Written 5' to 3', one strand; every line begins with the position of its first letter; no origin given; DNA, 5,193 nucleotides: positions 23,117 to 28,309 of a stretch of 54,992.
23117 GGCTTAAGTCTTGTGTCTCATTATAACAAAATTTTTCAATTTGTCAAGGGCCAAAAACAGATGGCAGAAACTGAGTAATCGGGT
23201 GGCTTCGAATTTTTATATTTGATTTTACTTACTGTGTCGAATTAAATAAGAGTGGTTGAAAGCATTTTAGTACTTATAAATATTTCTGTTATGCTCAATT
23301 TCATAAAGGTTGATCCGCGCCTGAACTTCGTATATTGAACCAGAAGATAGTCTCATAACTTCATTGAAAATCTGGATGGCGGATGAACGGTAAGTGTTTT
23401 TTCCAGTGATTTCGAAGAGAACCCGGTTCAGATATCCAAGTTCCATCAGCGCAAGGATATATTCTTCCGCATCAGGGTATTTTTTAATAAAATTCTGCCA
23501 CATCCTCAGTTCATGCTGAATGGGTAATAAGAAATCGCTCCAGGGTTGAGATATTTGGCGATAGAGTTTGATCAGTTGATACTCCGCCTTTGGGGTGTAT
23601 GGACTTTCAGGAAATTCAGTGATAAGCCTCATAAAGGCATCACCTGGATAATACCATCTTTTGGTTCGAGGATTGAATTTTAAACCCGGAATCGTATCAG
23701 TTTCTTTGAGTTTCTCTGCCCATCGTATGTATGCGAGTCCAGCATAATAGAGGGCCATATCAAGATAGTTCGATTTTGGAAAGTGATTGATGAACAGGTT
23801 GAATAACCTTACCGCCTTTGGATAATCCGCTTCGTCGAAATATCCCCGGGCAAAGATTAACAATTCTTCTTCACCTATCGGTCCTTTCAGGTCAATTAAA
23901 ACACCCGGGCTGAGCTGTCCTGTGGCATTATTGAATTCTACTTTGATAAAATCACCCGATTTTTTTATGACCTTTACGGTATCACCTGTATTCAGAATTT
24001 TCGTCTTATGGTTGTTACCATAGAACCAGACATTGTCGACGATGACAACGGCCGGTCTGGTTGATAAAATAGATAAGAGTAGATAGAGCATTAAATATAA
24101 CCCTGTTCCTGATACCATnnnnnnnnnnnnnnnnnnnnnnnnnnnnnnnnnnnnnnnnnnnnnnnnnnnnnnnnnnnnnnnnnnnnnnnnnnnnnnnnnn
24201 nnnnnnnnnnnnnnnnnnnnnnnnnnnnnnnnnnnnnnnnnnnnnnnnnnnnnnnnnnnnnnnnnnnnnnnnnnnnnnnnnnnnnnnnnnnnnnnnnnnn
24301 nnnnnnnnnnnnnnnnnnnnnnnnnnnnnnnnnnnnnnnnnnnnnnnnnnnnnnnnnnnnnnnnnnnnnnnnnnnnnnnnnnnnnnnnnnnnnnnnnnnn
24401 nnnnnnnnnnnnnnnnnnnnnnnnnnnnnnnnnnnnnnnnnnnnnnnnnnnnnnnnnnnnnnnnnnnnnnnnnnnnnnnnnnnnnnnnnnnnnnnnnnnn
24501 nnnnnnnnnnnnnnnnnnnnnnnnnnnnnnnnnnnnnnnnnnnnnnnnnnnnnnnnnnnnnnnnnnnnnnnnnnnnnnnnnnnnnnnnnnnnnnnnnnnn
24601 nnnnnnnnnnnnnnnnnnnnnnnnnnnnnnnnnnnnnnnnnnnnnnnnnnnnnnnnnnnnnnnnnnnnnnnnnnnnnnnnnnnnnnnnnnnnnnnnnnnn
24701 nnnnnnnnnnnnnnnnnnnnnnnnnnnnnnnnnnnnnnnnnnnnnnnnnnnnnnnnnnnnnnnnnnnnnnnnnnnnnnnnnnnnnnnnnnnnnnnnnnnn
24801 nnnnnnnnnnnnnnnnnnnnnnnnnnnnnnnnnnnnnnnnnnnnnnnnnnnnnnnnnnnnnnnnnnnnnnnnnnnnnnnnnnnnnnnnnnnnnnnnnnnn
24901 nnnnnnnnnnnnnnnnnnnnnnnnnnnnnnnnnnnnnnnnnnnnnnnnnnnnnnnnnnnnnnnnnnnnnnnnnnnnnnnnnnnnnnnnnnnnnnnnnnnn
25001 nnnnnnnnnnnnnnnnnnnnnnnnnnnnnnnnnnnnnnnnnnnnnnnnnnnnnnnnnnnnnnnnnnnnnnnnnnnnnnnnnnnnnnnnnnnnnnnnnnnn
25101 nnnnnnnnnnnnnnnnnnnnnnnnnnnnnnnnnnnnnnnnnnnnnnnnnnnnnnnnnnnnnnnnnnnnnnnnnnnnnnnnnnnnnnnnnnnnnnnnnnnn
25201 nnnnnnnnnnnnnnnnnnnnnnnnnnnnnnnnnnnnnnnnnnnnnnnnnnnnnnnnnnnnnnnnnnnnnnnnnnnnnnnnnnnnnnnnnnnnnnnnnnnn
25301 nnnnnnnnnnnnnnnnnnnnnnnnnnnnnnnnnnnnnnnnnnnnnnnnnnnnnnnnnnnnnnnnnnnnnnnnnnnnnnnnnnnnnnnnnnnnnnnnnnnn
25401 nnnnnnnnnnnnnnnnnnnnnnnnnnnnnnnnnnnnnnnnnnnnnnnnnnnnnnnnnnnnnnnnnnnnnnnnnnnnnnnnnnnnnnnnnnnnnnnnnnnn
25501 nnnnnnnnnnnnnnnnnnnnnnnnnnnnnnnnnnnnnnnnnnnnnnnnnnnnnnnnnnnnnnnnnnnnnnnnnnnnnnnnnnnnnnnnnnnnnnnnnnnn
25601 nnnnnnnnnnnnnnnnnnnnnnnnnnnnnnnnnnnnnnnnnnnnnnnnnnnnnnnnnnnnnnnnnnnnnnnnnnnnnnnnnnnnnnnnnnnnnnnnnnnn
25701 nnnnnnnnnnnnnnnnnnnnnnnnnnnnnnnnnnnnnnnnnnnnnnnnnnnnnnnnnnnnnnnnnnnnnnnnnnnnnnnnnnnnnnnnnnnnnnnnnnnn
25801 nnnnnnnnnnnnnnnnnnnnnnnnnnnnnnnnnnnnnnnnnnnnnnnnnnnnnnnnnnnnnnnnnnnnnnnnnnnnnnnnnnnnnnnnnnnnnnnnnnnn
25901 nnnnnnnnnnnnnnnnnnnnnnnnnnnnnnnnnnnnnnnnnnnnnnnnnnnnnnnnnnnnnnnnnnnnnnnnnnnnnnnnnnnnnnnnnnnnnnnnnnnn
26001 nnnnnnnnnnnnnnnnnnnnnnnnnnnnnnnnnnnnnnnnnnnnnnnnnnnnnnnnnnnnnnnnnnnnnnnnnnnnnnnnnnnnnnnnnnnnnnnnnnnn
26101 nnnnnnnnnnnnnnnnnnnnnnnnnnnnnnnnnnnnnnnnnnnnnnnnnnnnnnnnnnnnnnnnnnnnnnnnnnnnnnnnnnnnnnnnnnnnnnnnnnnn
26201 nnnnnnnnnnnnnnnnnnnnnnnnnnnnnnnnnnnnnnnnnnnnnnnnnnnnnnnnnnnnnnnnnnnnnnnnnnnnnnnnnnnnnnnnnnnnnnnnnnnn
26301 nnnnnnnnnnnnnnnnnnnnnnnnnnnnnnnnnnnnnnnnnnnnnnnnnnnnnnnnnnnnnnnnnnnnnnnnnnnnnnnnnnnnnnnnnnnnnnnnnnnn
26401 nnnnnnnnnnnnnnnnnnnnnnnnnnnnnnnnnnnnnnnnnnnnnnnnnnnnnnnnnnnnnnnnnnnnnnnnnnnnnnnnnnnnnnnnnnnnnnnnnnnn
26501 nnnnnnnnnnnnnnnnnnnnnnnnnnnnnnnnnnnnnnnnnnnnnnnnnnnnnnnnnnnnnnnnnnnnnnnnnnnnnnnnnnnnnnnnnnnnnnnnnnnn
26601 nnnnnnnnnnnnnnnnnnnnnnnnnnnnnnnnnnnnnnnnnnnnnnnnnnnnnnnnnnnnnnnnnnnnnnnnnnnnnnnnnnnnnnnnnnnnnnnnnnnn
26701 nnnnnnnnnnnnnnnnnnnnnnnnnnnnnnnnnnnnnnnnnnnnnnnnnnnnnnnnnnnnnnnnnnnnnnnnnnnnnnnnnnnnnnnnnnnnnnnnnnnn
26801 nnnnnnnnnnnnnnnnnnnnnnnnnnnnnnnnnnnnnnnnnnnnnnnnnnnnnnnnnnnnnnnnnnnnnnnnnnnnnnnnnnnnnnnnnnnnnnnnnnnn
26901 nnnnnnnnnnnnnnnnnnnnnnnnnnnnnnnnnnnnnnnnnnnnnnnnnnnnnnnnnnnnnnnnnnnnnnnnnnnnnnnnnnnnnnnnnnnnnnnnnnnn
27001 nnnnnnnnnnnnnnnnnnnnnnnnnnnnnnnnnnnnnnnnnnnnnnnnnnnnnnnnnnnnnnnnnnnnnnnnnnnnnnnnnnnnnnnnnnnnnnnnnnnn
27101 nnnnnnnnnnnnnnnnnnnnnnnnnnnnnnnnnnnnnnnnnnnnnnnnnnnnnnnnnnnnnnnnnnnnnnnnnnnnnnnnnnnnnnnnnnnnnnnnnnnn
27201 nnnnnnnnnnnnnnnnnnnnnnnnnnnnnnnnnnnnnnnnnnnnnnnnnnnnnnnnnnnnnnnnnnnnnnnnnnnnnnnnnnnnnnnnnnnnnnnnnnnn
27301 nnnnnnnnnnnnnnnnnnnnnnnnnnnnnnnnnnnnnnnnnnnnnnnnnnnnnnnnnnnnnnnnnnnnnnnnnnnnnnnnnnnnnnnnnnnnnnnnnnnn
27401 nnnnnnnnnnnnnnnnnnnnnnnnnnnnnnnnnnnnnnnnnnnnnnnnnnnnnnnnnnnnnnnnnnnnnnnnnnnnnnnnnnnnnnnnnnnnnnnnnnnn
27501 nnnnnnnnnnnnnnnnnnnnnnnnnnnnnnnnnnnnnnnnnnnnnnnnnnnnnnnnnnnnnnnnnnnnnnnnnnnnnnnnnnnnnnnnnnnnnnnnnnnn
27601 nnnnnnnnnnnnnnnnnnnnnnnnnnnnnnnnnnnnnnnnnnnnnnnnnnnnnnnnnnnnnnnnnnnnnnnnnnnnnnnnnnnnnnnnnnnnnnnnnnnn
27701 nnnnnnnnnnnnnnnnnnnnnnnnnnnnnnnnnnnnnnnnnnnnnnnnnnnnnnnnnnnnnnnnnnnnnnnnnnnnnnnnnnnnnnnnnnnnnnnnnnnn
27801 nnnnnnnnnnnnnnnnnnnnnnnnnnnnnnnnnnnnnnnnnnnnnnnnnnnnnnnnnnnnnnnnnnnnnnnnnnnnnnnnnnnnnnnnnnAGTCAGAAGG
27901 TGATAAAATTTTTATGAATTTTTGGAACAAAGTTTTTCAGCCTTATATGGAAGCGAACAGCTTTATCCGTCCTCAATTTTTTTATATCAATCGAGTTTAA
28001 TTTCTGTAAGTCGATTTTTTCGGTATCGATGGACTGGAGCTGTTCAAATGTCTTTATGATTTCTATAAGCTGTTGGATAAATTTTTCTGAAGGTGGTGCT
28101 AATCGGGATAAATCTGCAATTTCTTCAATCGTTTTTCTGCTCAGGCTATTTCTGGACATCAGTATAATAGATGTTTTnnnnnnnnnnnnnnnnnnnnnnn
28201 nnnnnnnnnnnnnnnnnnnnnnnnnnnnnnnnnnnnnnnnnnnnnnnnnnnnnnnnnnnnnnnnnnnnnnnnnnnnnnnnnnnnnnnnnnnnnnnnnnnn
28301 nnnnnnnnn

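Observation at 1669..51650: Operon-leading genes are wired for leaderless or near-leaderless mRNAs from near-consensus sigma70 promoters with a fixed 16-nt spacer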

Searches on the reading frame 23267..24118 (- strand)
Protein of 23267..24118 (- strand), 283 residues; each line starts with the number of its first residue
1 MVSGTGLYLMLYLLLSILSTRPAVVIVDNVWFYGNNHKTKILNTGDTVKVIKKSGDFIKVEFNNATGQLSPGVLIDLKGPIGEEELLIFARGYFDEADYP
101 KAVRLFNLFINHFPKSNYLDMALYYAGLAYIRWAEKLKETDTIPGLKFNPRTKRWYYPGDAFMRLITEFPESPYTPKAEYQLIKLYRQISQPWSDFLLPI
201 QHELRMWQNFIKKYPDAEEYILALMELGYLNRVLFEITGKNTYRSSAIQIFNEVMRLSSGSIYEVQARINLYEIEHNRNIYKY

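Call 7: search_protein_families(library=pfam, proteins=[window:23267-24118:-])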
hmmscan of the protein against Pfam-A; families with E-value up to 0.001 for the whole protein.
window:23267-24118:- (283 aa): 3 families
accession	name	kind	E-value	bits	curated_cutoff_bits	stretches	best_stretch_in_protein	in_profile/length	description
PF13525.12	YfiO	-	1.7e-09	38.2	25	1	81-186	40-137/203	Outer membrane lipoprotein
PF13174.12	TPR_6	-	5.1e-06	27.2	26.3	0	90-116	7-33/33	Tetratricopeptide repeat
PF13512.12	TPR_18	-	3.2e-05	24.6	21.9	1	92-180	56-143/145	Tetratricopeptide repeat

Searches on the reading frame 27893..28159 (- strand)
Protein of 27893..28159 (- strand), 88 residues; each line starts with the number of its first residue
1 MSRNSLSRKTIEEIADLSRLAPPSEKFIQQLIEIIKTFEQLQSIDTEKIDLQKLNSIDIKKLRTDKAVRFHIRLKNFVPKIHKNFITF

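Call 8: search_protein_families(library=pfam, proteins=[window:27893-28159:-])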
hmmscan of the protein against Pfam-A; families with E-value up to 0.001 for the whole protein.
window:27893-28159:- (88 aa): 1 family
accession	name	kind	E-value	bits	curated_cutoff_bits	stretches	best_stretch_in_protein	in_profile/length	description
PF02686.20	GatC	-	1.4e-05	25.6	23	1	25-67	7-46/66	Glu-tRNAGln amidotransferase C subunit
